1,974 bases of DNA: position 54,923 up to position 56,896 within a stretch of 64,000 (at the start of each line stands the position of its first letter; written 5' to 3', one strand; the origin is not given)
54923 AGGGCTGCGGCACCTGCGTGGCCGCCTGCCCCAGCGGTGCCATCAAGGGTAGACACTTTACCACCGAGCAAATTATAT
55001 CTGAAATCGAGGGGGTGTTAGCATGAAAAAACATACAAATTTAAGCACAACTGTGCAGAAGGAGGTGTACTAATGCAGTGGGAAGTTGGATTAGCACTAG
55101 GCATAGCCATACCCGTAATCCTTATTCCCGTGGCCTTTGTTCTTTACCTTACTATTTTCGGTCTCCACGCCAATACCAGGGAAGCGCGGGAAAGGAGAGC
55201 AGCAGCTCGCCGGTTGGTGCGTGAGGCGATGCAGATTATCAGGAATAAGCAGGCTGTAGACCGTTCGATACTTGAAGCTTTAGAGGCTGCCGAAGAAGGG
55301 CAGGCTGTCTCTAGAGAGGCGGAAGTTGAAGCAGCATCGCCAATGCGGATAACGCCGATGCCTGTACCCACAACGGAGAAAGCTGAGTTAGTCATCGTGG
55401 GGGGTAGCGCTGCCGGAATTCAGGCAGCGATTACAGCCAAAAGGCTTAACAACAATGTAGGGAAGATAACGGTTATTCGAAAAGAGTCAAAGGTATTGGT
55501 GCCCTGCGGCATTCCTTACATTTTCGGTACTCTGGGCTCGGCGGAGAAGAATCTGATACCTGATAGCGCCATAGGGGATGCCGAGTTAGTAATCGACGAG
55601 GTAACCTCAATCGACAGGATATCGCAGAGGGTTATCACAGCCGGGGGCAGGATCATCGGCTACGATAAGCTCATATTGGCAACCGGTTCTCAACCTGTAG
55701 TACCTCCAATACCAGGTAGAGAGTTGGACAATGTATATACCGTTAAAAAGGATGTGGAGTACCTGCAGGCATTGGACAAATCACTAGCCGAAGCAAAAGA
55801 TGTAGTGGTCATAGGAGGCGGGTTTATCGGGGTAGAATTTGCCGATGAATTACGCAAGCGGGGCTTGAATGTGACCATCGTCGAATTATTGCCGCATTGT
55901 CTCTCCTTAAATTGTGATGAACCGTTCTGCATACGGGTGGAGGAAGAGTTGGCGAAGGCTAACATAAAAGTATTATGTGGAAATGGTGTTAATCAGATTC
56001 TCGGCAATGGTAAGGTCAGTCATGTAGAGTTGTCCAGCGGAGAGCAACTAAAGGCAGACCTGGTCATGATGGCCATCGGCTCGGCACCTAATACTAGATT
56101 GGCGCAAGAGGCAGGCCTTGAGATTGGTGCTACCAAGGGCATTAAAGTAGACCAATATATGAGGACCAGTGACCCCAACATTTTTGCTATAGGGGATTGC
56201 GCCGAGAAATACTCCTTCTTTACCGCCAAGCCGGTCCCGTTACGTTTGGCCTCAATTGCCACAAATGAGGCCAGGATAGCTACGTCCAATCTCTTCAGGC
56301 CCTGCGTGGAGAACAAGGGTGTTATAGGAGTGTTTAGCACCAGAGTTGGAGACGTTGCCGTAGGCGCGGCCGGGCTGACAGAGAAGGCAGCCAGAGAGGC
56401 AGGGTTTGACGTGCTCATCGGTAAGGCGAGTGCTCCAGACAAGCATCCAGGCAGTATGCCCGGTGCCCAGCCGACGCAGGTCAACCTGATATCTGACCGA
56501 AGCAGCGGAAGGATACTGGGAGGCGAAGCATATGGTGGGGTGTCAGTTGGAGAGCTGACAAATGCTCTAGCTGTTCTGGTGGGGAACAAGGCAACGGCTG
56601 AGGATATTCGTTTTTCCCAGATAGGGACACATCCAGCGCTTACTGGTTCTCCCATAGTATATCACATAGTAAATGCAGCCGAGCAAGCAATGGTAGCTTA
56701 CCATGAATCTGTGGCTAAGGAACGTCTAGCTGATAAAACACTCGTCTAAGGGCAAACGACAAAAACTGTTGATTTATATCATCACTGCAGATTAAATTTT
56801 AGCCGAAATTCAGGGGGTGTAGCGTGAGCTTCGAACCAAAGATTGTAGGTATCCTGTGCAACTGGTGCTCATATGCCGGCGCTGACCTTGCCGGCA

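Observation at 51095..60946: Composite hdrCBA / membrane-anchored CoADR-like flavoprotein / mvhDGA locus with dedicated TM peptides and a sensor, a possible membrane-tethered variant of the Hdr-Mvh bifurcating complex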

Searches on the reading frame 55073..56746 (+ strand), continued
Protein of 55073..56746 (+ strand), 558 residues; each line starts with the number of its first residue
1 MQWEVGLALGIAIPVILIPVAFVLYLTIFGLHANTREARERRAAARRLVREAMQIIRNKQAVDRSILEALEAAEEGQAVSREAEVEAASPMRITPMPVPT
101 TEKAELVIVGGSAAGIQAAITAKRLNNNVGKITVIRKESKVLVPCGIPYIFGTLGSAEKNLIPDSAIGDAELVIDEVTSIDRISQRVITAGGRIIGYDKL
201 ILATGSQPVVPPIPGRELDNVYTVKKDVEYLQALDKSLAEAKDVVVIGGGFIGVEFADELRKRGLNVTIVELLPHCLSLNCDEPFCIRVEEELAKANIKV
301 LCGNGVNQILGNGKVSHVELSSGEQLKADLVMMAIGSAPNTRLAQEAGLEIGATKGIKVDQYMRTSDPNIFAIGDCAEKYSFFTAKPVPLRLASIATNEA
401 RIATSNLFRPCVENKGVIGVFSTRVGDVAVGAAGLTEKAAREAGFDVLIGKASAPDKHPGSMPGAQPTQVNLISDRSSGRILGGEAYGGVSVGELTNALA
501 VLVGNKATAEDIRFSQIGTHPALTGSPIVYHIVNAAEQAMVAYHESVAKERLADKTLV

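Call 60: find_encoding_contigs(protein=P0005, flank=5000, max_places=3)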
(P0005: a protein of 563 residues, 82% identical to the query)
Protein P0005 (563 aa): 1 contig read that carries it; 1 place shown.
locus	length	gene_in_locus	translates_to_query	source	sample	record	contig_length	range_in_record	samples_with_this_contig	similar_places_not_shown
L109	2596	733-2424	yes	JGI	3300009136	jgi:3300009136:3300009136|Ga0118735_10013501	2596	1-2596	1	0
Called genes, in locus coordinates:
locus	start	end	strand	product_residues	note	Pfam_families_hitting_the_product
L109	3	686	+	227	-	?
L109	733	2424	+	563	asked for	PF01262:AlaDh_PNT_C (faint), PF01134:GIDA (faint), PF01266:DAO (faint), PF03486:HI0933_like (faint), PF07992:Pyr_redox_2, PF13738:Pyr_redox_3, PF00070:Pyr_redox, PF02852:Pyr_redox_dim, +1 more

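Call 61: find_encoding_contigs(protein=P0006, flank=5000, max_places=3)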
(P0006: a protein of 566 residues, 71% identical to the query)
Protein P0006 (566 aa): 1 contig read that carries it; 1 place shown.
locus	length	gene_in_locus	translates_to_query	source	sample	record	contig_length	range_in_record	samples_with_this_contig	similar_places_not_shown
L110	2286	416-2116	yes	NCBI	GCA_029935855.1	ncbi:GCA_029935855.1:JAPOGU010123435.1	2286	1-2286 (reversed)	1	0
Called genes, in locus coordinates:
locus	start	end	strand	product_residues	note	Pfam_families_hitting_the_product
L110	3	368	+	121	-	?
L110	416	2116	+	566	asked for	PF01134:GIDA (faint), PF01266:DAO (faint), PF03486:HI0933_like (faint), PF07992:Pyr_redox_2, PF12831:FAD_oxidored (faint), PF13738:Pyr_redox_3, PF00070:Pyr_redox, PF02852:Pyr_redox_dim, +1 more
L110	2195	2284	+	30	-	?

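Call 86: predict_structure(alignment_id=A4)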
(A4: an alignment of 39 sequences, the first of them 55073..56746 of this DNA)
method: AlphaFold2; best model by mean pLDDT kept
length: 558 residues; sequences in the alignment: 39
mean_pLDDT: 72.1   pTM: 0.60
mean pLDDT of the five models: 72.1, 71.5, 64.5, 57.5, 51.8
residues with pLDDT >= 90: 74; 70-90: 272; 50-70: 142; < 50: 70
segments of 3 or more residues with pLDDT < 50: 77-101, 143-161, 276-281, 389-393, 517-525
pLDDT, mean of each block of 10 residues (from residue 1): 80 84 72 59 56 61 72 57 36 38 82 76 82 82 38 34 66 90 92 94 71 70 72 85 85 76 89 52 60 80 81 89 92 71 86 79 91 66 54 63 88 67 67 75 83 73 69 87 81 73 79 57 50 80 77 69
secondary structure, 60 per line:
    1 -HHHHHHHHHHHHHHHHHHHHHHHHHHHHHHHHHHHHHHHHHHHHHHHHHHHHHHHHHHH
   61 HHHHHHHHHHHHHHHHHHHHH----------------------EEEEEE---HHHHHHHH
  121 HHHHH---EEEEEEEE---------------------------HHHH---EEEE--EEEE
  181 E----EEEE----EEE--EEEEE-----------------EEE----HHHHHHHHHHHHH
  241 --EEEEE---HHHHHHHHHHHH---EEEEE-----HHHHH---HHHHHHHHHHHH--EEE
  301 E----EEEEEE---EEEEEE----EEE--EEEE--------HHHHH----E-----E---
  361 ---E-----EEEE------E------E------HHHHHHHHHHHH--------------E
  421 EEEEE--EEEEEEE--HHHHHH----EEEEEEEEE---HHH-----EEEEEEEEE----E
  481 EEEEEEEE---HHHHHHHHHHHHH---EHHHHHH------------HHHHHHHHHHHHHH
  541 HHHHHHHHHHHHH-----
elements in order: H2-81 E104-109 H113-125 E129-136 H164-167 E171-174 E177-181 E186-189 E194-196 E199-203 E221-223 H228-240 E243-247 H251-262 E266-270 H276-280 H284-295 E298-301 E306-311 E315-320 E325-327 E330-333 H342-346 E370-373 H394-405 E420-425 E428-434 H437-442 E447-455 E467-475 E480-488 H492-504 H509-514 H527-553
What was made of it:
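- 55073..56749 (+): Peptide-anchored CoADR/Nox/persulfide-reductase-type flavoprotein. Residues 1-30 form the TM helix, residues up to about 81 the linker helix, 82-103 a disordered acidic spacer, and 104-558 the catalytic part. Redox Cys145 lies at 55505-55507. AF2 model (call 86).
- AF2 predicts one long helix over residues 2-81, then a disordered spacer (call 86).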

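Call 88: fold_search(model_id=the predicted structure, library=pdb)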
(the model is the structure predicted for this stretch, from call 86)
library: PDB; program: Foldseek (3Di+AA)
matches with E <= 10: 1963; with E <= 0.001: 679
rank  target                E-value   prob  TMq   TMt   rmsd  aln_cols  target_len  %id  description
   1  8a56_A                3.3e-37  1.00  0.59  0.61   7.2       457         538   32  Coenzyme A-persulfide reductase (CoAPR) from Enterococcus faecalis (released 2022-09-14)
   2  8a56_B                2.2e-36  1.00  0.59  0.61   7.2       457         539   32  Coenzyme A-persulfide reductase (CoAPR) from Enterococcus faecalis (released 2022-09-14)
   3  3ict_B                2.8e-34  1.00  0.59  0.60   7.4       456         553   28  Crystal structure of reduced Bacillus anthracis CoADR-RHD (released 2009-11-17)
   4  3nt6_A                7.0e-34  1.00  0.57  0.56   7.7       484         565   26  Structure of the Shewanella loihica PV-4 NADH-dependent persulfide reductase C43S/C531S Double Mutant (released 2010-12-08)
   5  3ict_A                7.9e-34  1.00  0.59  0.59   7.4       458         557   28  Crystal structure of reduced Bacillus anthracis CoADR-RHD (released 2009-11-17)
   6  1nhs                  9.4e-34  1.00  0.60  0.72   6.7       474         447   26  AN L40C MUTATION CONVERTS THE CYSTEINE-SULFENIC ACID REDOX CENTRE IN ENTEROCOCCAL NADH PEROXIDASE TO A DISULFIDE (released 1995-02-14)
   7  1nhr                  1.1e-33  1.00  0.59  0.72   7.3       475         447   26  AN L40C MUTATION CONVERTS THE CYSTEINE-SULFENIC ACID REDOX CENTRE IN ENTEROCOCCAL NADH PEROXIDASE TO A DISULFIDE (released 1995-02-14)
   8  2bc1_A                2.0e-33  1.00  0.59  0.68   9.4       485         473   24  Structural Analysis of Streptococcus pyogenes NADH oxidase: C44S Nox (released 2006-10-31)
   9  3nta_A                2.2e-33  1.00  0.57  0.57   7.5       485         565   26  Structure of the Shewanella loihica PV-4 NADH-dependent persulfide reductase (released 2010-12-08)
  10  3icr_B                2.8e-33  1.00  0.60  0.60   7.3       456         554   28  Crystal structure of oxidized Bacillus anthracis CoADR-RHD (released 2009-11-17)
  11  5l1n_A                2.8e-33  1.00  0.57  0.70   7.5       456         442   29  Pyrococcus horikoshii CoA Disulfide Reductase Quadruple Mutant (released 2017-08-09)
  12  1nhp                  3.0e-33  1.00  0.59  0.72   6.6       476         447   27  CRYSTALLOGRAPHIC ANALYSES OF NADH PEROXIDASE CYS42ALA AND CYS42SER MUTANTS: ACTIVE SITE STRUCTURE, MECHANISTIC IMPLICATI (released 1995-02-14)
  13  2bc0_A                3.2e-33  1.00  0.59  0.68   7.0       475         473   25  Structural Analysis of Streptococcus pyogenes NADH oxidase: Wild-type Nox (released 2006-10-31)
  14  6pfz_D                4.0e-33  1.00  0.60  0.62   7.2       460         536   30  Structure of a NAD-Dependent Persulfide Reductase from A. fulgidus (released 2020-07-01)
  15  3icr_A                5.1e-33  1.00  0.59  0.60   7.4       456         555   28  Crystal structure of oxidized Bacillus anthracis CoADR-RHD (released 2009-11-17)
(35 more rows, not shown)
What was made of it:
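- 55073..56749 (+): Foldseek (call 88).
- On CoADR/Nox/Npx single-Cys flavoprotein disulfide reductases: Foldseek TM-score on the target is 0.6-0.73 against CoAPR, CoADR and Npx (call 88).
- Foldseek gives the same set at E = 1e-37 to 1e-33 (call 88).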

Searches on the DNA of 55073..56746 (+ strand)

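Call 69: search_rna_families(source=L007, start=12300, end=13050, threshold=evalue, max_evalue=1)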
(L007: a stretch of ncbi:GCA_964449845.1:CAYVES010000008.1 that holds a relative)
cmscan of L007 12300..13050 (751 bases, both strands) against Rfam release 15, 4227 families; matches with E-value up to 1: 0.
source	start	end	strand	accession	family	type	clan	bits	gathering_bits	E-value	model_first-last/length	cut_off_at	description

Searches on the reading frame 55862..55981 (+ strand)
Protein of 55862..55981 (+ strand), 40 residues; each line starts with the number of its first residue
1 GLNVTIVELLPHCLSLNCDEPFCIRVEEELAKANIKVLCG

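Call 71: search_solved_structures(query=window:55862-55981:+, max_evalue=10, show_alignments=5)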
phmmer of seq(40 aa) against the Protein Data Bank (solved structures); distinct sequences matched with E-value up to 10: 13.
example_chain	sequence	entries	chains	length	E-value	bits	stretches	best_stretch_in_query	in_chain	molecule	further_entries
3t92_A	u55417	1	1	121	0.014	19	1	11-35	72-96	HISTONE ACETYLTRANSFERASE P300 TAZ2-CCAAT/ENHANCER-BINDING PROTEIN EPSILON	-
3io2_A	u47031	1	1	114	0.015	18.9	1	11-33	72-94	Histone acetyltransferase p300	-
8a56_A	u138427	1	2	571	0.072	16.8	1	1-40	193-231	Coenzyme A-persulfide reductase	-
7xfg_A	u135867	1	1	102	0.095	16.4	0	11-29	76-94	Histone acetyltransferase p300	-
6fgn_A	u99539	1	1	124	0.14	15.9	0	11-28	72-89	Histone acetyltransferase p300,Tumor protein 63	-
3p57_P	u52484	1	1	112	0.15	15.8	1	11-33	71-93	Histone acetyltransferase p300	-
6fgs_A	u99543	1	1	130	0.15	15.8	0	11-29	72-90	Histone acetyltransferase p300,Tumor protein p73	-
2k8f_A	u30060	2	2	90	0.19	15.5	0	11-28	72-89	Histone acetyltransferase p300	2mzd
2mh0_B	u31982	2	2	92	0.2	15.4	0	11-28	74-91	Histone acetyltransferase p300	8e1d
7xez_A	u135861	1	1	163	0.24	15.2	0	11-29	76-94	Histone acetyltransferase p300,NUT family member 1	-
5hp0_A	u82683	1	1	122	0.72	13.7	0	11-31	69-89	CREB-binding protein,Cellular tumor antigen p53 fusion protein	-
5hpd_A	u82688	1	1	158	1.6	12.6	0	11-31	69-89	CREB-binding protein,Cellular tumor antigen p53 fusion protein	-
2ka6_A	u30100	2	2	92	1.8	12.5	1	11-31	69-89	CREB-binding protein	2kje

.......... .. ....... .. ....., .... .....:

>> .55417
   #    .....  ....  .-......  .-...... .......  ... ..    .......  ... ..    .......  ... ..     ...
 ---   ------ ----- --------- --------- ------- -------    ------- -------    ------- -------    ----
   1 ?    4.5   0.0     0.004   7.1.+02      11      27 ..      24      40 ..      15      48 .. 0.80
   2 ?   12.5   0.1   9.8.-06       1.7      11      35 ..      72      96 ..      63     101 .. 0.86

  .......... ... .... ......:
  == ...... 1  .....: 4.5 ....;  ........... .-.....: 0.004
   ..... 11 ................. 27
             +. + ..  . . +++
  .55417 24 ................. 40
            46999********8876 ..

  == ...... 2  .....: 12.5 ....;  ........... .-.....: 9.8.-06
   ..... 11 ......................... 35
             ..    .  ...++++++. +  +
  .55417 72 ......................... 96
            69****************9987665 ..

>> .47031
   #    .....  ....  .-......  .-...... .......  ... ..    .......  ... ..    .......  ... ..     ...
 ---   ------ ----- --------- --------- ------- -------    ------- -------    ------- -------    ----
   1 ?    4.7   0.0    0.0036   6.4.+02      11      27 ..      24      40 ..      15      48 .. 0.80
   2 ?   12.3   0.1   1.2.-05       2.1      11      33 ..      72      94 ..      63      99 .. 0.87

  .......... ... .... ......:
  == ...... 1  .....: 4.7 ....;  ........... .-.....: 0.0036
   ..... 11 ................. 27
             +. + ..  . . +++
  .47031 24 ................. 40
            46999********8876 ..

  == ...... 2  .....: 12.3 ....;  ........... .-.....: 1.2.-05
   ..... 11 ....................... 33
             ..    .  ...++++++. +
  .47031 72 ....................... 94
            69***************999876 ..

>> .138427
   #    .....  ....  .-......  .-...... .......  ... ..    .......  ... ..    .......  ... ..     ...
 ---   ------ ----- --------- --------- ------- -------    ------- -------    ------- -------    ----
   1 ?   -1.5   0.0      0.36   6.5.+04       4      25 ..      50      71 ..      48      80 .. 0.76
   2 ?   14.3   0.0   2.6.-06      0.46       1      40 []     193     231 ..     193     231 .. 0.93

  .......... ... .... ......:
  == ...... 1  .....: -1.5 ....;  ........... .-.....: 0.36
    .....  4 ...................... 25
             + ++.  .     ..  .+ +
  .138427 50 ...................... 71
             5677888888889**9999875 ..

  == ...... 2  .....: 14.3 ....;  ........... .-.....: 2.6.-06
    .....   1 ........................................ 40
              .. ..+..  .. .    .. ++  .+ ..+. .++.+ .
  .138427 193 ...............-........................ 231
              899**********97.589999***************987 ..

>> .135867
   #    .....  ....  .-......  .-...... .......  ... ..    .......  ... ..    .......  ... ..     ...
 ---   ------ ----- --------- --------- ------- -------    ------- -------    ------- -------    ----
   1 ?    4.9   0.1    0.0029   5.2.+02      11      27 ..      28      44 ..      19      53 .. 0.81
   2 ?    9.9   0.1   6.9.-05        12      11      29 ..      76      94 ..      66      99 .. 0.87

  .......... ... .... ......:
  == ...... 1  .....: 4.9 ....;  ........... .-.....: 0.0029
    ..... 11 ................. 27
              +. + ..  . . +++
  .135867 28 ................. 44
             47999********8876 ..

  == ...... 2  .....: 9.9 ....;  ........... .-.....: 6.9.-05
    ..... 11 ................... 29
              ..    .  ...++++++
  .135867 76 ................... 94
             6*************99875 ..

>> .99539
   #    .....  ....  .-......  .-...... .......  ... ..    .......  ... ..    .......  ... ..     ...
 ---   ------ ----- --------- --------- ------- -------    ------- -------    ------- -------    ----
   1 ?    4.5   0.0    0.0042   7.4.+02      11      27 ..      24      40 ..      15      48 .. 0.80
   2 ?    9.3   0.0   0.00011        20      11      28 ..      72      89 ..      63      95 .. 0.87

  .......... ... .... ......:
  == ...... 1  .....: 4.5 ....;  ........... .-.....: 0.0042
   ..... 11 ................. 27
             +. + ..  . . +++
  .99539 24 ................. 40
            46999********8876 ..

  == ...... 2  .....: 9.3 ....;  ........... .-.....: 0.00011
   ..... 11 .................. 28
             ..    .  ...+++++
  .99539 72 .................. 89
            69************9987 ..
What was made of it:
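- Tried and rejected: A PDB scan with that motif hit only TAZ2 zinc fingers, at chance level (E = 0.014, call 71).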
